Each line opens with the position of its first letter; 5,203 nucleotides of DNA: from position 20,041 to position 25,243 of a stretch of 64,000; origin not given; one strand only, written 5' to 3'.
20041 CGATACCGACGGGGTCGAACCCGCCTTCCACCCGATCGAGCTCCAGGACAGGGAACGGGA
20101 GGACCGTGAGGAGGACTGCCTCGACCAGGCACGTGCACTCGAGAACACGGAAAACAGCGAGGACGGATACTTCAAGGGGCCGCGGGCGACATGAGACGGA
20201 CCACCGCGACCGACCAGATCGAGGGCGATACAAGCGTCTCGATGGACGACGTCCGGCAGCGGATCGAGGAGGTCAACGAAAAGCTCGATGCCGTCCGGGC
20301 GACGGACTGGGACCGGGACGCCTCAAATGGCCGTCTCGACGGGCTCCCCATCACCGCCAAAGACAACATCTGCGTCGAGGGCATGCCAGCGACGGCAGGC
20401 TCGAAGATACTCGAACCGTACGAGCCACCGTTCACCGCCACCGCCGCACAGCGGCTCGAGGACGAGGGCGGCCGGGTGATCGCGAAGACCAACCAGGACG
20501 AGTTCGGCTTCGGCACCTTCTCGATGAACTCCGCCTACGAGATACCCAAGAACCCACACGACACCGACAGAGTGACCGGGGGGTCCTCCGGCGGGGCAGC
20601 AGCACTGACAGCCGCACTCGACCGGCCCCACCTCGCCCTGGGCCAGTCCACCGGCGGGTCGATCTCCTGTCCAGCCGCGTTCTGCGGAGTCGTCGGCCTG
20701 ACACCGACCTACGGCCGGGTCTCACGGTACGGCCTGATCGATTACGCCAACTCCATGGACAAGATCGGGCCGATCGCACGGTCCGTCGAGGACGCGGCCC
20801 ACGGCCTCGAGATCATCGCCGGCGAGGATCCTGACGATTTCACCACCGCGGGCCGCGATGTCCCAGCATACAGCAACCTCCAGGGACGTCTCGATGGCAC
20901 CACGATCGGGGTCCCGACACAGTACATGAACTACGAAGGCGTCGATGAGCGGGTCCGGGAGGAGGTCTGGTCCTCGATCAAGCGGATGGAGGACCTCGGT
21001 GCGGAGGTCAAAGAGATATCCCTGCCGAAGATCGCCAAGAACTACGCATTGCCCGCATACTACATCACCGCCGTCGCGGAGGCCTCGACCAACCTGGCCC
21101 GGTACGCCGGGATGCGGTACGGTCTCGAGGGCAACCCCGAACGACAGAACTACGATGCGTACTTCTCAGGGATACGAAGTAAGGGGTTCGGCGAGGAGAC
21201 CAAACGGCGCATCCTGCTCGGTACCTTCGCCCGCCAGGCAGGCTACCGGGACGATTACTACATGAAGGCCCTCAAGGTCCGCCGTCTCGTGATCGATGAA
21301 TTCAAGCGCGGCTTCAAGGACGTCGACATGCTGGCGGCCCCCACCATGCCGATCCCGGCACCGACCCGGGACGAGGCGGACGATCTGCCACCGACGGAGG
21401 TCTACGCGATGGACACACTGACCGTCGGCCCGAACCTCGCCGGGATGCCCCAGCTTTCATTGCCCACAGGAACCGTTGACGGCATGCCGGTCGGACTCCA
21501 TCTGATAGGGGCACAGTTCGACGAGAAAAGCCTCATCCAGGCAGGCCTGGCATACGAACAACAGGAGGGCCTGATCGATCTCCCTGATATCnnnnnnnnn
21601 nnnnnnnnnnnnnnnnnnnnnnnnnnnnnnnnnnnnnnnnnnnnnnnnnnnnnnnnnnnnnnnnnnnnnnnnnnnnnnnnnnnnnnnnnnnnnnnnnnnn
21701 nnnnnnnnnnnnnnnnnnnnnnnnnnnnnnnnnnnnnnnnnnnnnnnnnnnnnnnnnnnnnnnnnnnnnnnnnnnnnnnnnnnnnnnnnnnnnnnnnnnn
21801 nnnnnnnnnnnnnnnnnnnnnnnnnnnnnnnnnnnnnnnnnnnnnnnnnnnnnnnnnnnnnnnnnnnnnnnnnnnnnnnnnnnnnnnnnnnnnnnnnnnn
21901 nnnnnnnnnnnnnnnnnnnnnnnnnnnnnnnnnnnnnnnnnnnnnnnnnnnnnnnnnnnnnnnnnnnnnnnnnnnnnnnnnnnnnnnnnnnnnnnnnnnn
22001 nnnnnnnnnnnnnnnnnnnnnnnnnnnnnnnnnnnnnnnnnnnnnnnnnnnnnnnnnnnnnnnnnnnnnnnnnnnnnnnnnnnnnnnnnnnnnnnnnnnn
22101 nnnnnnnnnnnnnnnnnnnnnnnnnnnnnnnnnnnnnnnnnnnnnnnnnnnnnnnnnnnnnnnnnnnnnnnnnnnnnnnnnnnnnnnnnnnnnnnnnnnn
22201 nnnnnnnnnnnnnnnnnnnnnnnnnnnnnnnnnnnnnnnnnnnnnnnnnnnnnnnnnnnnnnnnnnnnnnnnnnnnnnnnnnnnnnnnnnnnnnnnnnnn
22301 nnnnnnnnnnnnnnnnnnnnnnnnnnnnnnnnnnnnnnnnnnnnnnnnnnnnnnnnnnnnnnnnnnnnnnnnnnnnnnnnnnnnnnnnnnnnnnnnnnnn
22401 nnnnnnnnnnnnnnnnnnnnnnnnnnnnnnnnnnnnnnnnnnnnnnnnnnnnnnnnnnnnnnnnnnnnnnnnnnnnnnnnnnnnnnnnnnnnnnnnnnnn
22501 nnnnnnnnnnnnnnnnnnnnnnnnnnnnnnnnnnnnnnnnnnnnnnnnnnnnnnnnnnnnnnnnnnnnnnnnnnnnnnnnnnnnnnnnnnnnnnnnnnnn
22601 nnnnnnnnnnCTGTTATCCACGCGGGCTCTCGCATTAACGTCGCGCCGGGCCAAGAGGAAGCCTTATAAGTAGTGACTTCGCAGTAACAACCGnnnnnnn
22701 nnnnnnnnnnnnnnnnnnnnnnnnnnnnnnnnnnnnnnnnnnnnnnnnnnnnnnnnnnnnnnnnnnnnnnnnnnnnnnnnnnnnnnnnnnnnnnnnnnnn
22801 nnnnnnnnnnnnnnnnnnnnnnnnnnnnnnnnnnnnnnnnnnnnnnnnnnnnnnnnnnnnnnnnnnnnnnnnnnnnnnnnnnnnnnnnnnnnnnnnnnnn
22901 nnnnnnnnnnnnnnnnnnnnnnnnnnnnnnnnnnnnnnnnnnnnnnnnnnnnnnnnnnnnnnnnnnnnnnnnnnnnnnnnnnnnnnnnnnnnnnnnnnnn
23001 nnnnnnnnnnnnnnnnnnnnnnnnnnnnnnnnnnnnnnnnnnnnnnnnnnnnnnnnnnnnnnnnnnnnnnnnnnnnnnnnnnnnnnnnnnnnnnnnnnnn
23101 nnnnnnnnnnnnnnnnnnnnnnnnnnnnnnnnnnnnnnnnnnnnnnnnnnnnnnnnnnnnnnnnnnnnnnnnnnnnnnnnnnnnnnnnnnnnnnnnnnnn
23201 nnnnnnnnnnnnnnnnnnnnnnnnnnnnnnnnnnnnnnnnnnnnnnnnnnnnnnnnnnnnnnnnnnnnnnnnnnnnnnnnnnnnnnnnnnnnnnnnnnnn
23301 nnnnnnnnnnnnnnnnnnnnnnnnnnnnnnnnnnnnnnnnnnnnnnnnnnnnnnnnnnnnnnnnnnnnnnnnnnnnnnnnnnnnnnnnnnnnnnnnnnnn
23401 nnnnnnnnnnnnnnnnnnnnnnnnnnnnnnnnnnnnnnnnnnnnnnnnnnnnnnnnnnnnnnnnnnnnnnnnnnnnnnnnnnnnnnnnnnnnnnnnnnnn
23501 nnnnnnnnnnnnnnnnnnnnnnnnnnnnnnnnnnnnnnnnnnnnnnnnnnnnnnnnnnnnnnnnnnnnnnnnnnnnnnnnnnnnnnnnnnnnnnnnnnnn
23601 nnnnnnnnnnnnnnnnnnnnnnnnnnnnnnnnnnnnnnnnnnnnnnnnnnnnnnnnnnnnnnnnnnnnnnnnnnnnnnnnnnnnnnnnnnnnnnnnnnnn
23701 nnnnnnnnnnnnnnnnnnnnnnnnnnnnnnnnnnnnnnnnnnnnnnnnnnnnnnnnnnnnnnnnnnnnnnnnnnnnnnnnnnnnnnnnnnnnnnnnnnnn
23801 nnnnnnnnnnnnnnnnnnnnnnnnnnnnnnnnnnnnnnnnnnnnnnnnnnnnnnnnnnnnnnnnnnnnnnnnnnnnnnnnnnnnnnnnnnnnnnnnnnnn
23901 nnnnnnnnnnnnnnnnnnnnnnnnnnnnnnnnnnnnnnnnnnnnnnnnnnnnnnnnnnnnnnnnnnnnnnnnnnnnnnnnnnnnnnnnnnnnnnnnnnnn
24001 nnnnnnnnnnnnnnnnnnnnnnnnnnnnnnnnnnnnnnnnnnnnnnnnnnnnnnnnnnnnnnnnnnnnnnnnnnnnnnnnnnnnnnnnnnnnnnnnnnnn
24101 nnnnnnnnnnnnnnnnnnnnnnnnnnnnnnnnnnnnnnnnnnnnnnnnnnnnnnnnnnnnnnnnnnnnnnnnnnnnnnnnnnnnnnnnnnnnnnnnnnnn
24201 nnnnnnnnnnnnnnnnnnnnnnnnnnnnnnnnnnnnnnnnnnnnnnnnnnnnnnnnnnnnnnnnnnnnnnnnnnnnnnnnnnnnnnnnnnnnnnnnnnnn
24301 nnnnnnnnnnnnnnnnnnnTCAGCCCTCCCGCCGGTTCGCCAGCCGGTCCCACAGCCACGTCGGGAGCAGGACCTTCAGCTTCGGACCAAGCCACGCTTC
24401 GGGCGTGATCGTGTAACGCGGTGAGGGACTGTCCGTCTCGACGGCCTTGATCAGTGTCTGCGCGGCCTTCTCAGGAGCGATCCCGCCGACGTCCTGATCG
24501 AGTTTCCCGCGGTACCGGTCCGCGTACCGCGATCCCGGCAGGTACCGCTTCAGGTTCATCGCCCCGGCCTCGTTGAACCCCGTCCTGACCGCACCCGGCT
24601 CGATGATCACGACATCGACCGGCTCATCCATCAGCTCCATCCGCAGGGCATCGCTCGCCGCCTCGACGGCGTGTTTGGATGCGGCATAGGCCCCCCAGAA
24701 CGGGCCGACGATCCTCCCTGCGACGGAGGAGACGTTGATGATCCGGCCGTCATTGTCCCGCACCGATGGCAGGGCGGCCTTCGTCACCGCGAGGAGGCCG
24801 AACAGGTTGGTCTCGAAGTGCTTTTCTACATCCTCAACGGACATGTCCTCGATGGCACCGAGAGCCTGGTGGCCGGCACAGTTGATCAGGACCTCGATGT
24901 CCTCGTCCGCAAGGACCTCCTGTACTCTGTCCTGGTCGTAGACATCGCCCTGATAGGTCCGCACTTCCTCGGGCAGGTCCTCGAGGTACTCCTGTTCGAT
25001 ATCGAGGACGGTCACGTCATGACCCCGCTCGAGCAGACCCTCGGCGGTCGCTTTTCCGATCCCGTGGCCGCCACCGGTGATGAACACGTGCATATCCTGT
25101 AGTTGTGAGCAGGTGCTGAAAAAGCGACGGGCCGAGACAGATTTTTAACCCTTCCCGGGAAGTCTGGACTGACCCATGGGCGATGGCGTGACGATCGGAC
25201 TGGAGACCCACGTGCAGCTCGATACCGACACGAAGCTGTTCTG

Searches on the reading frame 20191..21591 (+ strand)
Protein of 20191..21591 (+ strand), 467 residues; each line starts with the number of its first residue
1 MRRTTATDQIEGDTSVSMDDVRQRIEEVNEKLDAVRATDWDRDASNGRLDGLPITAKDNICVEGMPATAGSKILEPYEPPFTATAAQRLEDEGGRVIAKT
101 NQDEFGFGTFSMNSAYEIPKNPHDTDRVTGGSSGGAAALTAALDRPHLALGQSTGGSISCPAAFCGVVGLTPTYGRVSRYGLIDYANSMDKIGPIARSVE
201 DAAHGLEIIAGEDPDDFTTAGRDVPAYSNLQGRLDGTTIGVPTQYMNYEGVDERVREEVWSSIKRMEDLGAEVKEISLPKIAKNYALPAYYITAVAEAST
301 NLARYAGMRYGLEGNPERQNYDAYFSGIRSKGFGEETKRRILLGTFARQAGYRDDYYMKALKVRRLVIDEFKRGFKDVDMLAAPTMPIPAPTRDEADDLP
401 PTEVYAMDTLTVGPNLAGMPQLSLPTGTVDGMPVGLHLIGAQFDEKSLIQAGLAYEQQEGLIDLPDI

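Call 72: search_protein_families(library=pfam, proteins=[window:20191-21591:+], max_evalue=0.0001)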
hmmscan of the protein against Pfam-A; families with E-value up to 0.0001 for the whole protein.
window:20191-21591:+ (467 aa): 1 family
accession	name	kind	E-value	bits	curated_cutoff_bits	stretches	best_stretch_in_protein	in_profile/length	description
PF01425.27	Amidase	-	3e-112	376.4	27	1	36-448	31-444/445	Amidase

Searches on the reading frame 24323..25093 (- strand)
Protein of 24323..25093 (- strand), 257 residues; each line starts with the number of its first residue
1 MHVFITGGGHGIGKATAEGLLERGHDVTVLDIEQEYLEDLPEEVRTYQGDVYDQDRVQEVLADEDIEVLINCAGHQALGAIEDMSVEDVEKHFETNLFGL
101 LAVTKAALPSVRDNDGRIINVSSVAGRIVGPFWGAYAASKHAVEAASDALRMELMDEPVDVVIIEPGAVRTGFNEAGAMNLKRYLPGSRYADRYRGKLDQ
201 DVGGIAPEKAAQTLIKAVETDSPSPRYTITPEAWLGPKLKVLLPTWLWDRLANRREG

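Call 72: search_protein_families(library=pfam, proteins=[window:24323-25093:-], max_evalue=0.0001)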
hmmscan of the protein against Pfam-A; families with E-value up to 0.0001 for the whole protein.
window:24323-25093:- (257 aa): 8 families
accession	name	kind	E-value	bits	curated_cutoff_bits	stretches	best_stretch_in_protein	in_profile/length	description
PF00106.31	adh_short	-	3.9e-42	144.4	26.6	1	2-175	2-188/195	short chain dehydrogenase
PF13561.12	adh_short_C2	-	1.7e-28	100.2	27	1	10-175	6-182/236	Enoyl-(Acyl carrier protein) reductase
PF01370.27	Epimerase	-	4.9e-11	42.9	20.9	1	3-147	1-153/240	NAD dependent epimerase/dehydratase family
PF08659.16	KR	-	6.5e-09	36.4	22.6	1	3-149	3-162/180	KR domain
PF13460.12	NAD_binding_10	-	2.3e-08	34.5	27.2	1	11-171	5-148/184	NAD(P)H-binding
PF16363.11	GDP_Man_Dehyd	-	5.4e-07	29.8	27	1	4-123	1-129/332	GDP-mannose 4,6 dehydratase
PF04321.23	RmlD_sub_bind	-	3.5e-05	23.4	27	1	1-87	1-73/287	RmlD substrate binding domain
PF02719.21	Polysacc_synt_2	-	3.6e-05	23.5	20.2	1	3-109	1-117/293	Polysaccharide biosynthesis protein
